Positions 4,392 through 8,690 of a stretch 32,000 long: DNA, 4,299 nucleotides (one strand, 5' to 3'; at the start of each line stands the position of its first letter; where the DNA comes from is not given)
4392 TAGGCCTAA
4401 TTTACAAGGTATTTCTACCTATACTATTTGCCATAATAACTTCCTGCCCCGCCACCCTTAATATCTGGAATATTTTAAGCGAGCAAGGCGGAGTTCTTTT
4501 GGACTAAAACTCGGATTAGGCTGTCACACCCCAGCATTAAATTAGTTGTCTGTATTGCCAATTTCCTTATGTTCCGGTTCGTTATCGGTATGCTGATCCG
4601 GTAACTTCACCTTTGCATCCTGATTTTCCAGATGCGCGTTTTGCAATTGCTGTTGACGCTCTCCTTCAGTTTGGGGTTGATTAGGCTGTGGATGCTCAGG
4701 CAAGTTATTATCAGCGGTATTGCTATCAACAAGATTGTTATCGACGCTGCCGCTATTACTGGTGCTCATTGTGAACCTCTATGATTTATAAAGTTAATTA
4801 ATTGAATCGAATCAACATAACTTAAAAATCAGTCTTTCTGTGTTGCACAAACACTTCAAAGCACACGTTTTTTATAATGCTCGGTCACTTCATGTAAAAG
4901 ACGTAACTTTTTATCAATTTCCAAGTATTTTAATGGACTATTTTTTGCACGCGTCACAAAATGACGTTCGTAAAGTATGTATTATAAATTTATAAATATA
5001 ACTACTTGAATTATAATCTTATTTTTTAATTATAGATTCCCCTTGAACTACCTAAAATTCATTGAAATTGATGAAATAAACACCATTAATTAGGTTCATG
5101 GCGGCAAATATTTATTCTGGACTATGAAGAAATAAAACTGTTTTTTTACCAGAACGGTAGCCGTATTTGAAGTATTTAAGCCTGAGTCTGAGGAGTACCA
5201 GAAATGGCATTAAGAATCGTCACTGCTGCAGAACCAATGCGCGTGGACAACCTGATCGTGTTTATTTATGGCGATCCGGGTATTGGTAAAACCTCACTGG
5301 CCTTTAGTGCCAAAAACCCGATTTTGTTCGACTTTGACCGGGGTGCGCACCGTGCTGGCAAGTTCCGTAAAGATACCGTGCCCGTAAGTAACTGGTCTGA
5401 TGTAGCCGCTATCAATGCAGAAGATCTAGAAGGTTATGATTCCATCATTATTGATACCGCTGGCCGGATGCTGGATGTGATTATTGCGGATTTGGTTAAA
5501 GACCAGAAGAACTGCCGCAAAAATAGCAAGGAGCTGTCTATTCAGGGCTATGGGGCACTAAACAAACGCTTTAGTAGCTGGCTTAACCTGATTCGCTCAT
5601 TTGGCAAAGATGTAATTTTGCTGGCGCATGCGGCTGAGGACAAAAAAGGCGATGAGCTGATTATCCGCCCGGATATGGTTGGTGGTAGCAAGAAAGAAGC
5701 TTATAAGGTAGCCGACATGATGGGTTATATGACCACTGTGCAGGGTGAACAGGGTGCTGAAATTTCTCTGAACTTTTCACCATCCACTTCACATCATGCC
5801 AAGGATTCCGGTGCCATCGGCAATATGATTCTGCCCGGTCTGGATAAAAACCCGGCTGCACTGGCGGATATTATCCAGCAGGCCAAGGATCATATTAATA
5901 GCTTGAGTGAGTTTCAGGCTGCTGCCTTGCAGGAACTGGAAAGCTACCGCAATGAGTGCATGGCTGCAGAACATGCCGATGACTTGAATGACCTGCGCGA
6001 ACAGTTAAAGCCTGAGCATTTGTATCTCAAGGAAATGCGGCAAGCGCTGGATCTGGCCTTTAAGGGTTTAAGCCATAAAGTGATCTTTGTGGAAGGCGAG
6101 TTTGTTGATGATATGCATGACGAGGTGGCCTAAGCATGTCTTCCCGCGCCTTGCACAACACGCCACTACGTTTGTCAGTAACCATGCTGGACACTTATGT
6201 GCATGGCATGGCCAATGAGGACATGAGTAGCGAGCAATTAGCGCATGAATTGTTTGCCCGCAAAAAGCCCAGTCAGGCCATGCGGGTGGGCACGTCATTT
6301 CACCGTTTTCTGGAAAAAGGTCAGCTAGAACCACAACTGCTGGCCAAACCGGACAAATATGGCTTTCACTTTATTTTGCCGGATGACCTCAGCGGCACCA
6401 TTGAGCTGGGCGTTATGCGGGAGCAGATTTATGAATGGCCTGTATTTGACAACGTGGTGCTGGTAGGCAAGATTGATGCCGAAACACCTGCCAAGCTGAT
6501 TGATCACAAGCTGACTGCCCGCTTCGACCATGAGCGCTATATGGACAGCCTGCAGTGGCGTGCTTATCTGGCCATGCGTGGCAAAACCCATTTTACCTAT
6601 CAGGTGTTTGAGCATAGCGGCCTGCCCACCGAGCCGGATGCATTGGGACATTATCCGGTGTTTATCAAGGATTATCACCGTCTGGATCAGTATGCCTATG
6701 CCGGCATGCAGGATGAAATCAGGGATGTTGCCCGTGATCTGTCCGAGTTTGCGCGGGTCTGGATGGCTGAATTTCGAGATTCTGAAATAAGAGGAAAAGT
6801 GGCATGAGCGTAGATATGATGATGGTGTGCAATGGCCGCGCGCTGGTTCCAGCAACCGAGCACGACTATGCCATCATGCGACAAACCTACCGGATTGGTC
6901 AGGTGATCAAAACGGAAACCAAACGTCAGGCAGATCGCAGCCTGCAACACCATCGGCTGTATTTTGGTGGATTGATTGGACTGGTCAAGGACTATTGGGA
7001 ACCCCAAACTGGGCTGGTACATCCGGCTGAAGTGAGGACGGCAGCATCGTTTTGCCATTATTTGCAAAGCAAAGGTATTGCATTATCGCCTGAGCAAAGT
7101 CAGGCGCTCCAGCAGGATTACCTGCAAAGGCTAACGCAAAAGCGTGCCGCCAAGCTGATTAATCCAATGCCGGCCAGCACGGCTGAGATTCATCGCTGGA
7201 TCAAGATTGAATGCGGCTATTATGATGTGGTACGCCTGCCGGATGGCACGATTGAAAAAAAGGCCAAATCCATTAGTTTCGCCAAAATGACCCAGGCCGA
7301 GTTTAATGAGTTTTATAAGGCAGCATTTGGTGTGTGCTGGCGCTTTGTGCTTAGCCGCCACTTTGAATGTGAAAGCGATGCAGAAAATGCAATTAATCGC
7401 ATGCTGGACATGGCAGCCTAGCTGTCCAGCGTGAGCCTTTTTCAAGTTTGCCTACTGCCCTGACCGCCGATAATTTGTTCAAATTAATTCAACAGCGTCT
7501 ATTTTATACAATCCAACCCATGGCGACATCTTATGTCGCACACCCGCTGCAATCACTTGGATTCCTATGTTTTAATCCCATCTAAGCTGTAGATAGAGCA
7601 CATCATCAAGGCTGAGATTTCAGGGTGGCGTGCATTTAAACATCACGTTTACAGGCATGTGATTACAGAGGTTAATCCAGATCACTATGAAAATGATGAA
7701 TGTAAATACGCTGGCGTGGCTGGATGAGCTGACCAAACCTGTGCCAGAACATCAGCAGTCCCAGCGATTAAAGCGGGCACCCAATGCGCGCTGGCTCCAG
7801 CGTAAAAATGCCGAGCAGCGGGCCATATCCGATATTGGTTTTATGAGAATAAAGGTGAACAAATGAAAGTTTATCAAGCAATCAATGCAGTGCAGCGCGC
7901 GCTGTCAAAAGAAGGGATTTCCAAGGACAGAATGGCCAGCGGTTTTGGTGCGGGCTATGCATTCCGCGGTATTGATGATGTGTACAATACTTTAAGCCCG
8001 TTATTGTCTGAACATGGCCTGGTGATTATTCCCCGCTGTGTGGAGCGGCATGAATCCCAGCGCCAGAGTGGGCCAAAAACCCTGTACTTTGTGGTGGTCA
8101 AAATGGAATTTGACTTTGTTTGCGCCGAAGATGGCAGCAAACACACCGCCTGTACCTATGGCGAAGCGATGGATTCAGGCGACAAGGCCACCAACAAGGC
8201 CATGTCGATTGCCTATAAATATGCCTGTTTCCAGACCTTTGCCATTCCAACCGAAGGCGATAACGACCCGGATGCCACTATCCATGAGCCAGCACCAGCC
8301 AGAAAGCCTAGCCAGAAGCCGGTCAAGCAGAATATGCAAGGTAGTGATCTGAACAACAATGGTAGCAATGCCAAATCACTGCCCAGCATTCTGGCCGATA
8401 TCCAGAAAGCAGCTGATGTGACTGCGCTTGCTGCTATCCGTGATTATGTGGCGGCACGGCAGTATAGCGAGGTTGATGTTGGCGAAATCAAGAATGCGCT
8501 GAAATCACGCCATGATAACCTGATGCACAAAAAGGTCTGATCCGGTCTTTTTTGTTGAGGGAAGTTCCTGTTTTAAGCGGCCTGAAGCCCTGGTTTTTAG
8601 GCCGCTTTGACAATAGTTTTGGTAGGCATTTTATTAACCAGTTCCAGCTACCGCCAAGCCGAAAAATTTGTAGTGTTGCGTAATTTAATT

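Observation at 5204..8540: Stand-alone phage recombination toolkit carrying two different recombinase families (Sak4-like and ERF)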

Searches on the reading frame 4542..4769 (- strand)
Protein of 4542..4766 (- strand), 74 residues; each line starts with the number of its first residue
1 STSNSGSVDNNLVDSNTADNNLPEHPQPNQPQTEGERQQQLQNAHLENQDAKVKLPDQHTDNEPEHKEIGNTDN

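Call 56: search_protein_families(library=padloc, proteins=[window:4542-4766:-], max_evalue=0.01)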
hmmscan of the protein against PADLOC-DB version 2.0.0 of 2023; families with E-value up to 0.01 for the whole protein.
window:4542-4766:- (74 aa): 0 families

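Call 57: search_protein_families(library=ncbifam, proteins=[window:4545-4769:-], max_evalue=0.01)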
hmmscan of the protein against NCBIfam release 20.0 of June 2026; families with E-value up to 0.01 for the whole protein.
window:4545-4769:- (75 aa): 0 families

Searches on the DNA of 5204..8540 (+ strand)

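Call 10: search_dna_similar(query=window:5204-8540:+, collection=phages, mode=distant, max_rows=20)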
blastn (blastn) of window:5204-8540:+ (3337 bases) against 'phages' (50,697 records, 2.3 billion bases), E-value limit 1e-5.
Records with a match: 33; places in all: 33; records where one place covers at least 80% of the query: 0.
Best place of each record, by identity: 80-90% 1; 60-80% 32.
By first word of the organism name: Acinetobacter 23; Klebsiella 3; Yersinia 1; Pseudanabaena 1; Morganella 1; Caudoviricetes 1; Bacteriophage 1; Salmonella 1; Hafnia 1.
By host as written in the record: Acinetobacter baumannii 10; - 3; Acinetobacter sp. 3; Acinetobacter baumannii Ab105 3; Klebsiella pneumoniae 2; Acinetobacter baumannii YMC/09/02/B1251 2; Yersinia enterocolitica 1; Pseudanabaena sp. 1; and 8 more.
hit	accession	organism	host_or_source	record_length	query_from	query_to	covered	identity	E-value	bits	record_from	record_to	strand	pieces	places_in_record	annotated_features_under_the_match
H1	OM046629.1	Yersinia phage vB_YenM_30.14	Yersinia enterocolitica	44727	2887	3093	6%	70.5%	6e-16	94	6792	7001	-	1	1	single-stranded DNA-binding protein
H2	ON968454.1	Pseudanabaena phage Pan3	Pseudanabaena sp.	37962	2903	3073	5%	77.2%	7e-28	133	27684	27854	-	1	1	ERF family protein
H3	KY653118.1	Morganella phage IME1369_01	Morganella morganii IME1369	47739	2887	3053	5%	75.6%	2e-21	112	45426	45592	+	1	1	hypothetical protein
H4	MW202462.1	Caudoviricetes sp.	Manatee Spring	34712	2903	3063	5%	76.1%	8e-21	109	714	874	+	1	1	erf superfamily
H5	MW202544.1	Bacteriophage sp.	Manatee Spring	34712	2903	3063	5%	76.1%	8e-21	109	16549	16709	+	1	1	erf superfamily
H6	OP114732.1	Klebsiella phage GZ7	Klebsiella pneumoniae THR60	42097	2903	3053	5%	72.8%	3e-14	89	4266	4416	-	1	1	hypothetical protein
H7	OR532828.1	Klebsiella phage RCIP0034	Klebsiella pneumoniae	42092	2903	3053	5%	72.8%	3e-14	89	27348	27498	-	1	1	hypothetical protein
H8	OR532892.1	Klebsiella phage RCIP0098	Klebsiella pneumoniae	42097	2903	3053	5%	72.8%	3e-14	89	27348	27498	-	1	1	hypothetical protein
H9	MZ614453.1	Salmonella phage MS2 LVA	Salmonella sp.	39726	2903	3021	4%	76.5%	8e-15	90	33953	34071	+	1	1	record has no annotation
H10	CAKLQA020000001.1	Acinetobacter phage MD-2021a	not known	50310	70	155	3%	79.1%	2e-10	75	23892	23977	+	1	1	phage nucleotide-binding protein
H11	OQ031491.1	Acinetobacter phage MRostami-2023a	Acinetobacter sp.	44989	70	155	3%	79.1%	2e-10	75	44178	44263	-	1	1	record has no annotation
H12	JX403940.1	Acinetobacter phage YMC/09/02/B1251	Acinetobacter baumannii YMC/09/02/B1251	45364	70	155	3%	77.9%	7e-9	71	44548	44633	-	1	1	putative phage nucleotide-binding protein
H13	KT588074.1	Acinetobacter phage Ab105-1phi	Acinetobacter baumannii Ab105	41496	70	155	3%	77.9%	7e-9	71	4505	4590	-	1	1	hypothetical protein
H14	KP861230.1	Acinetobacter phage YMC11/11/R3177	Acinetobacter sp.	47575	70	155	3%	77.9%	7e-9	71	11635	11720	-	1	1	putative nucleotide-binding protein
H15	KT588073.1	Acinetobacter phage Ab105-3phi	Acinetobacter baumannii Ab105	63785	70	155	3%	77.9%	7e-9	71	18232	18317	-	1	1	hypothetical protein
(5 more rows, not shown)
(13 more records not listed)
